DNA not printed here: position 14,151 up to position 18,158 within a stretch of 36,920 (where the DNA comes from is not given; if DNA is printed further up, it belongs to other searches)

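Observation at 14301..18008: The DGR diversifies the extracellular tip of a transmembrane Ser/Thr kinase, giving a hypervariable receptor kinase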

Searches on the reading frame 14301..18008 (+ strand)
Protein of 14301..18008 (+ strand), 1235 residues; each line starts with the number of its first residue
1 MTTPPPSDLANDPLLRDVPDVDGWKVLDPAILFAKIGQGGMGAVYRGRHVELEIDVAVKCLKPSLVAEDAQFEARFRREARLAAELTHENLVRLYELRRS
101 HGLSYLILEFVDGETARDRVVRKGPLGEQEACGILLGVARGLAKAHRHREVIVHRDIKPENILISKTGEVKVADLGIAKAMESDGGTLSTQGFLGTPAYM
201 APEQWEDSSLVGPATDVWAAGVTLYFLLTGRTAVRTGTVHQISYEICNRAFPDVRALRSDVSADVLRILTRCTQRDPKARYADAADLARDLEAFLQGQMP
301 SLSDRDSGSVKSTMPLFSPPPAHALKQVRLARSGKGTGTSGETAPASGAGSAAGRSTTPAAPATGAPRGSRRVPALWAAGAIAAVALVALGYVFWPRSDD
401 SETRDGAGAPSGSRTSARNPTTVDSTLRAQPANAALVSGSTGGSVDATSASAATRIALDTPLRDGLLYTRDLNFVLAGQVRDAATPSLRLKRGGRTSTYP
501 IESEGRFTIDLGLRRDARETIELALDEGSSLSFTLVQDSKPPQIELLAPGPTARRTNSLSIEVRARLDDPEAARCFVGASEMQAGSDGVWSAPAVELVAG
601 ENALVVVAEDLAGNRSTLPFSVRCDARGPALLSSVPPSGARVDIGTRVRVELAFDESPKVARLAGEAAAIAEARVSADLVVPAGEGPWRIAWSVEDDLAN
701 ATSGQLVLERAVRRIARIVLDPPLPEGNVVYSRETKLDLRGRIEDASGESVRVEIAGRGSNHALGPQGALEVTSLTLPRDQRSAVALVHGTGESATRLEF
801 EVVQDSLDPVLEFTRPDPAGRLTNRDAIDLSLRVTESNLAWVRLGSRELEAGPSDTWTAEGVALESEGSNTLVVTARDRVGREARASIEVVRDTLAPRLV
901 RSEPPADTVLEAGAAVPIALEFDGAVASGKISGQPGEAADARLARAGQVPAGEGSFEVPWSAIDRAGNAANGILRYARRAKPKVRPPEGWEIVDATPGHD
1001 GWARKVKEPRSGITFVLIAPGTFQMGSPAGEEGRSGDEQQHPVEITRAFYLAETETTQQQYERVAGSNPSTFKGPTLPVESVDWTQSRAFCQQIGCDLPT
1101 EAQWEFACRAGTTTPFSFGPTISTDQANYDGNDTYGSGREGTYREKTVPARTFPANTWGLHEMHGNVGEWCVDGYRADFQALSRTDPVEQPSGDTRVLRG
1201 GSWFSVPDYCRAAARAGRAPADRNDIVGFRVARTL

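Call 3: search_protein_families(library=pfam, proteins=[window:14301-18008:+], max_evalue=0.01)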
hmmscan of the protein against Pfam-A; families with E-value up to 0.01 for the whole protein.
window:14301-18008:+ (1235 aa): 7 families
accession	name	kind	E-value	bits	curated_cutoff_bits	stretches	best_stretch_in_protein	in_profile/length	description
PF00069.31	Pkinase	-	6.1e-51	173.8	31.7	1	34-282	5-253/263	Protein kinase domain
PF03781.23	FGE-sulfatase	-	5e-43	148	23.3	1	1014-1233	4-255/255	Sulfatase-modifying factor enzyme 1-like domain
PF07714.23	PK_Tyr_Ser-Thr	-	4.5e-32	111.8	23.1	1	34-281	5-249/258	Protein tyrosine and serine/threonine kinase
PF09136.16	Glucodextran_B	-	9.2e-12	45.2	27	1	554-623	12-80/83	Glucodextranase, domain B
PF19077.6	Big_13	-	1.7e-07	32.1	27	0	582-625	56-101/102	Bacterial Ig-like domain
PF01636.29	APH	-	0.0021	18.3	23.2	0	146-170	161-188/239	Phosphotransferase enzyme family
PF17667.7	Pkinase_fungal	-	0.0057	15.9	24.1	1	134-203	287-363/387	Fungal protein kinase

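Call 15: find_homologous_proteins(query=window:14301-18005:+, max_evalue=1e-10)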
Query window:14301-18005:+ (1235 aa): 3891 proteins with E <= 1e-10 among 8000 candidates; the best 120 are listed.
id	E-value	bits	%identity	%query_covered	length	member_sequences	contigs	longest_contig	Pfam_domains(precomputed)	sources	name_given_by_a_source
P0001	0.0e+0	2662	97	100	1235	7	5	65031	PF07714.24,PF00069.32,PF03781.23,PF09136.17,PF19077.7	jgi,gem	-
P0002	4.0e-271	921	35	63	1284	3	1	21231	PF07714.24,PF00069.32,PF03781.23,PF12245.15,PF19077.7,PF04234.19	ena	-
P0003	3.6e-247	842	39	100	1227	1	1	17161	PF07714.24,PF00069.32,PF17957.8,PF03781.23,PF09136.17,PF19077.7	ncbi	-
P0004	1.0e-232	794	43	57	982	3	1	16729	PF07714.24,PF00069.32,PF03781.23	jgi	jgi:formylglycine-generating enzyme required for sulfatase activity/serine/threonine protein kinase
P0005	1.6e-212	727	42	35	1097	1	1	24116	PF07714.24,PF00069.32,PF13754.13,PF03781.23,PF09136.17,PF01636.30,PF19077.7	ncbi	-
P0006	7.7e-204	698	51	31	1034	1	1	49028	PF07714.24,PF00069.32,PF03109.23,PF03781.23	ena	-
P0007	1.4e-203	698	42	17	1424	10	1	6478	PF07714.24,PF00069.32,PF03781.23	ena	-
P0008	1.9e-184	634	55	29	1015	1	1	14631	PF07714.24,PF00069.32,PF03109.23,PF03781.23,PF19077.7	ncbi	-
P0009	3.5e-184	633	47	33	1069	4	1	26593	PF07714.24,PF00069.32,PF03781.23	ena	-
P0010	7.0e-183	629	37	56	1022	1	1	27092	PF07714.24,PF00069.32,PF03781.23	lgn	-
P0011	3.0e-174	600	39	59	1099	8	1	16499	PF07714.24,PF00069.32,PF03109.23,PF03781.23,PF09136.17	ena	-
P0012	1.2e-172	595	52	29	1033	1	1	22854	PF07714.24,PF00069.32,PF03109.23,PF03781.23,PF09136.17,PF19077.7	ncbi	-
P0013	5.9e-171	590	36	57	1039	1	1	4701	PF07714.24,PF00069.32,PF03109.23,PF03781.23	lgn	-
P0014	1.0e-165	572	48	31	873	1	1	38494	PF07714.24,PF00069.32,PF03109.23,PF03781.23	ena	-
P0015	3.1e-162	561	46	30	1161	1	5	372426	PF07714.24,PF00069.32,PF03781.23,PF09136.17,PF17936.8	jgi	jgi:formylglycine-generating enzyme required for sulfatase activity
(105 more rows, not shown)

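Call 16: list_cluster_members(proteins=[P0001])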
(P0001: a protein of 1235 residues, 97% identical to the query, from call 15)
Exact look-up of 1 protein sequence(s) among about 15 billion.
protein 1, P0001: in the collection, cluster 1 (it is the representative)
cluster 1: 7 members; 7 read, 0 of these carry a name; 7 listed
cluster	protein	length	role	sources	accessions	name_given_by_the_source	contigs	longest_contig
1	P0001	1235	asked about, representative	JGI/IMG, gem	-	-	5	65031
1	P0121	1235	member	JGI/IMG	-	-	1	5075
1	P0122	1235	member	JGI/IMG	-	-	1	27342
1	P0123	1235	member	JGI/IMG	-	-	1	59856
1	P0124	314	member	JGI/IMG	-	-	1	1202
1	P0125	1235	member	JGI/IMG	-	-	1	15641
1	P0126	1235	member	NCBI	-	-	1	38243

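Call 18: find_encoding_contigs(protein=P0001, flank=10000, max_places=5)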
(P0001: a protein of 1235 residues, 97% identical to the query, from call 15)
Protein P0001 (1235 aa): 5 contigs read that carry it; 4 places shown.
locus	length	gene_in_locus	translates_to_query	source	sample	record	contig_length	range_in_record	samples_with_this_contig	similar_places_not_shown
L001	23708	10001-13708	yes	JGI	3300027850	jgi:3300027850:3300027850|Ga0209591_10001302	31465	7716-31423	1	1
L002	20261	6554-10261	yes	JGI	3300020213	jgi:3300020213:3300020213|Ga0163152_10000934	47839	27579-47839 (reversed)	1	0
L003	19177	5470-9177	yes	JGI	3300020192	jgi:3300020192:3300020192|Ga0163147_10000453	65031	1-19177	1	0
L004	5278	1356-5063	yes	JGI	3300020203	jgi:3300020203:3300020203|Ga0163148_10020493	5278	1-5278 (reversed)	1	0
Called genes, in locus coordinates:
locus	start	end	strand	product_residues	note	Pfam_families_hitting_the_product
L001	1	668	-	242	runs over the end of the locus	PF21948:LplA-B_cat, PF03099:BPL_LplA_LipB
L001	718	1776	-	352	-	PF08668:HDOD, PF01966:HD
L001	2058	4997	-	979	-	PF02347:GDC-P, PF01212:Beta_elim_lyase (weak), PF21478:GcvP2_C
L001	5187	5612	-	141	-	PF01597:GCV_H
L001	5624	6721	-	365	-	PF01571:GCV_T, PF08669:GCV_T_C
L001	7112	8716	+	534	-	-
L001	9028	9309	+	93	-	-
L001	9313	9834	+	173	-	PF13650:Asp_protease_2 (weak), PF13975:gag-asp_proteas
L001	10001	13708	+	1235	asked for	PF00069:Pkinase, PF07714:PK_Tyr_Ser-Thr, PF09136:Glucodextran_B (faint), PF19077:Big_13 (faint), PF03781:FGE-sulfatase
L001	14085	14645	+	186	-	PF22296:bAvd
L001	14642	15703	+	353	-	PF00078:RVT_1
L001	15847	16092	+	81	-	-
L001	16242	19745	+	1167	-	-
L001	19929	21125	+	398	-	PF13428:TPR_14 (faint), PF00515:TPR_1 (faint), PF07719:TPR_2 (faint), PF13424:TPR_12 (faint)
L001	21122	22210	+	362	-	PF13428:TPR_14 (faint)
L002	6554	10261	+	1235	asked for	PF00069:Pkinase, PF07714:PK_Tyr_Ser-Thr, PF09136:Glucodextran_B (faint), PF19077:Big_13 (faint), PF03781:FGE-sulfatase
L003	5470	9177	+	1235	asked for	PF00069:Pkinase, PF07714:PK_Tyr_Ser-Thr, PF09136:Glucodextran_B (faint), PF19077:Big_13 (faint), PF03781:FGE-sulfatase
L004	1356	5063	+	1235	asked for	PF00069:Pkinase, PF07714:PK_Tyr_Ser-Thr, PF09136:Glucodextran_B (faint), PF19077:Big_13 (faint), PF03781:FGE-sulfatase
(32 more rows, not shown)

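Call 19: find_encoding_contigs(protein=P0122, flank=10000, max_places=3)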
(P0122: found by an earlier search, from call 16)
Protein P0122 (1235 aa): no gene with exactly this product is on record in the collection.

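Call 20: find_encoding_contigs(protein=P0125, flank=10000, max_places=3)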
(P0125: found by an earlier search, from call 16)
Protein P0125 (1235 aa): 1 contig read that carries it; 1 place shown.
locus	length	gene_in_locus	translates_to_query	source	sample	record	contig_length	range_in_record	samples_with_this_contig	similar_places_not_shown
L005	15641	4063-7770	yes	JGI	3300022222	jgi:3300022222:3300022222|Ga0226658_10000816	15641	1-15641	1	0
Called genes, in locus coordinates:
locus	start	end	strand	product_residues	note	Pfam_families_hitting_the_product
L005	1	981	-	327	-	?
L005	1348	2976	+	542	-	-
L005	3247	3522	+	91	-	-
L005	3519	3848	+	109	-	PF05016:ParE_toxin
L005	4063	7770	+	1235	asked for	PF00069:Pkinase, PF07714:PK_Tyr_Ser-Thr, PF19077:Big_13 (faint), PF09136:Glucodextran_B (faint), PF03781:FGE-sulfatase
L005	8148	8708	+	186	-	PF22296:bAvd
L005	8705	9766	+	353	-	PF00078:RVT_1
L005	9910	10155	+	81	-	-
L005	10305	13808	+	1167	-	-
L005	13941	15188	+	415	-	PF13428:TPR_14 (faint), PF00515:TPR_1 (faint), PF07719:TPR_2 (faint), PF13424:TPR_12 (faint)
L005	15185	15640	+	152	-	?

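Call 35: find_related_loci(query=A3, collection=genome_contigs, flank=8000)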
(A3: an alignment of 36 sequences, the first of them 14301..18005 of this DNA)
Query A3 (1235 aa) in genome_contigs; peptide patterns used: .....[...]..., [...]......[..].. (x = any residue, [..] = any of these).
600 stretches matched a pattern (row limit reached: there are more); 597 encode a relative of the query (tblastn E <= 1e-3); the best 80 are kept; 80 distinct loci.
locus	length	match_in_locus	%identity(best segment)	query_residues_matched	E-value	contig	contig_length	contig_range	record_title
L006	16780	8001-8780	37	32-294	2e-47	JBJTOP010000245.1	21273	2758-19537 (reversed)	MAG: Planctomycetaceae bacterium isolate samp_4449_VAMB_558 samp_4449_2062925, whole genome shotgun sequence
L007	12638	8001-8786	38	32-296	2e-46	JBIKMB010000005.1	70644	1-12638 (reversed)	MAG: Pirellulaceae bacterium isolate ME2014-08-29_3300036719_group5_bin81 Rohwer_bin1640_scaffold_196_c1, whole genome s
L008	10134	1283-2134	39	12-308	1e-45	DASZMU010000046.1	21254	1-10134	MAG TPA_asm: Solirubrobacteraceae bacterium isolate SMAG_U5899 k141_854941, whole genome shotgun sequence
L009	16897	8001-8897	34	1-293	3e-44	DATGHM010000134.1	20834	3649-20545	MAG TPA_asm: Candidatus Acidiferrales bacterium isolate SMAG_U9781 k141_518419, whole genome shotgun sequence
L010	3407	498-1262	37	32-287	9e-44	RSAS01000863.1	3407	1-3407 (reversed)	MAG: Candidatus Viridilinea halotolerans isolate Chok-6 NODE_2223_length_3407_cov_7.280131, whole genome shotgun sequenc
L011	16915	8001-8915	35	23-333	4e-43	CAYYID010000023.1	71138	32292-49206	MAG TPA_asm: uncultured Solibacteraceae bacterium isolate SRP287051_co2_225 genome assembly, contig: NODE_856_length_711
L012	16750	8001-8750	38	32-287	9e-43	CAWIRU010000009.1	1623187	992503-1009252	MAG: uncultured Acidobacteriota bacterium isolate MFD09222.bin.1.171 genome assembly, contig: contig_94389, whole genome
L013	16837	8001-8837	35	25-292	1e-42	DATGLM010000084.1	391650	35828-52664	MAG TPA_asm: Ktedonobacteraceae bacterium isolate SMAG_U9886 k141_401954, whole genome shotgun sequence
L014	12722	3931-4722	38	32-298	6e-43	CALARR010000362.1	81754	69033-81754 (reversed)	MAG TPA_asm: uncultured Planctomycetales bacterium isolate SRR3330210_bin.80_CONCOCT_v1.1_MAG genome assembly, contig: E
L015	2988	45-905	38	27-316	5e-43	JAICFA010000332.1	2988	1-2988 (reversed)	MAG: Candidatus Krumholzibacteriia bacterium isolate BD_ISSM_2_bin.43 k141_649410_length_2988_cov_8.0000, whole genome s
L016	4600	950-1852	36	9-307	1e-42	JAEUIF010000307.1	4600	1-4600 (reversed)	MAG: Planctomycetia bacterium isolate new MAG-36 k141_2170695, whole genome shotgun sequence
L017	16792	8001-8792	38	32-298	1e-42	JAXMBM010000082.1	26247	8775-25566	MAG: Pirellulales bacterium isolate STL-PLA36 C3.140.fa-82, whole genome shotgun sequence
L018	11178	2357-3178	39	32-311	2e-42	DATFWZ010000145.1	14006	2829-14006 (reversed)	MAG TPA_asm: Gemmataceae bacterium isolate SMAG_U9504 k141_8293294, whole genome shotgun sequence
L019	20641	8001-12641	36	32-296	2e-42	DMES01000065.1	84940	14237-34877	MAG TPA_asm: Elusimicrobia bacterium isolate UBA9634 contig_4337, whole genome shotgun sequence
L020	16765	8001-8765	38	36-314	4e-42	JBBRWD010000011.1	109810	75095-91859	MAG: Limisphaerales bacterium isolate La4_concoct.005 La4_concoct.005_K_2533370_L_109810_cov_49.1850, whole genome shotg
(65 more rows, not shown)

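Call 38: find_encoding_contigs(protein=P0003, flank=6000, max_places=1)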
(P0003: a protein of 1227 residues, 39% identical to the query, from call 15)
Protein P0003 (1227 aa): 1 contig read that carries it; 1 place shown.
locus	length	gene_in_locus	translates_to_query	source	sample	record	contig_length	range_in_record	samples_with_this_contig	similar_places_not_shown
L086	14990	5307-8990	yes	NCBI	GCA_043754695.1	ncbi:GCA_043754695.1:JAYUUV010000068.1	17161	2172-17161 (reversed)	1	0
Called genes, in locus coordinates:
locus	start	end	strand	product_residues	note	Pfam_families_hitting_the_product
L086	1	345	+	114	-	?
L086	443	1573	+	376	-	-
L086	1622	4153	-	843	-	PF16317:Glyco_hydro_99 (faint)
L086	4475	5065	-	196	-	-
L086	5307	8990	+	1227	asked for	PF00069:Pkinase, PF07714:PK_Tyr_Ser-Thr, PF17957:Big_7 (faint), PF09136:Glucodextran_B (weak), PF19077:Big_13 (faint), PF03781:FGE-sulfatase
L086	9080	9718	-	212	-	-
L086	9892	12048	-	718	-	PF13517:FG-GAP_3 (faint)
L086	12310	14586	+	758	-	PF14522:Cytochrome_C7 (faint), PF09699:Paired_CXXCH_1 (faint), PF14537:Cytochrom_c3_2 (faint), PF22113:Mtrc-MtrF_II-IV_dom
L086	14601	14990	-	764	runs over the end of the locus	PF00498:FHA, PF16697:Yop-YscD_cpl, PF09699:Paired_CXXCH_1 (faint), PF14522:Cytochrome_C7 (faint), PF14537:Cytochrom_c3_2 (faint)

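Call 39: find_encoding_contigs(protein=P0002, flank=6000, max_places=1)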
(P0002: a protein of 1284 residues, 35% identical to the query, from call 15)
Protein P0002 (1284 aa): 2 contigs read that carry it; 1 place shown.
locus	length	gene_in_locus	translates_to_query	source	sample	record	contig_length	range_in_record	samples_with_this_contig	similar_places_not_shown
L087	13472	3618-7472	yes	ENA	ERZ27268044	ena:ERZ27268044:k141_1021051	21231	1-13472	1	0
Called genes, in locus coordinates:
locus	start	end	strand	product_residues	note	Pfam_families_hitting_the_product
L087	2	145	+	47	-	?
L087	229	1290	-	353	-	-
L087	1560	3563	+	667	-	PF00884:Sulfatase, PF01663:Phosphodiest (faint), PF02995:DUF229 (faint)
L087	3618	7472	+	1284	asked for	PF00069:Pkinase, PF07714:PK_Tyr_Ser-Thr, PF04234:CopC (faint), PF12245:Big_3_2 (faint), PF19077:Big_13 (faint), PF03781:FGE-sulfatase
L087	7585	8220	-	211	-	PF13505:OMP_b-brl (weak)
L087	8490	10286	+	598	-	-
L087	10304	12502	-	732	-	PF13517:FG-GAP_3 (weak)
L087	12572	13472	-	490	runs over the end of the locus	PF07394:DUF1501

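Call 40: find_encoding_contigs(protein=P0005, flank=6000, max_places=1)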
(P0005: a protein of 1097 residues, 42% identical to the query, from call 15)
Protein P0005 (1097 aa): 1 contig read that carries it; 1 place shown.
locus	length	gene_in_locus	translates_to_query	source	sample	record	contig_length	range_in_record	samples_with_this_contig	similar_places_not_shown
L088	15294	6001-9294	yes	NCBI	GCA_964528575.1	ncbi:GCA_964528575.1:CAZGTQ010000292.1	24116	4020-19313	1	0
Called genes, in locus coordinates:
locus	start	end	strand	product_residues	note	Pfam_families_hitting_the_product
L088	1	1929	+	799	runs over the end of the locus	-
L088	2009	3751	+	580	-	PF07969:Amidohydro_3, PF01979:Amidohydro_1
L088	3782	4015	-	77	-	-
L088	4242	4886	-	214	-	PF02798:GST_N, PF13417:GST_N_3, PF13409:GST_N_2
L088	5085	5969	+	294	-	-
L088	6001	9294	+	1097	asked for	PF00069:Pkinase, PF07714:PK_Tyr_Ser-Thr, PF01636:APH (faint), PF09136:Glucodextran_B (faint), PF19077:Big_13 (faint), PF13754:Big_3_4 (faint), PF03781:FGE-sulfatase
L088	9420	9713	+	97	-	-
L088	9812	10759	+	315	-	PF01297:ZnuA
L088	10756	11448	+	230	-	PF00005:ABC_tran, PF02463:SMC_N (faint), PF13304:AAA_21 (weak)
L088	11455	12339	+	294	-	PF00950:ABC-3, PF01032:FecCD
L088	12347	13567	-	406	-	PF07610:DUF1573 (weak)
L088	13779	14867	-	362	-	-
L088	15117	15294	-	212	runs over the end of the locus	-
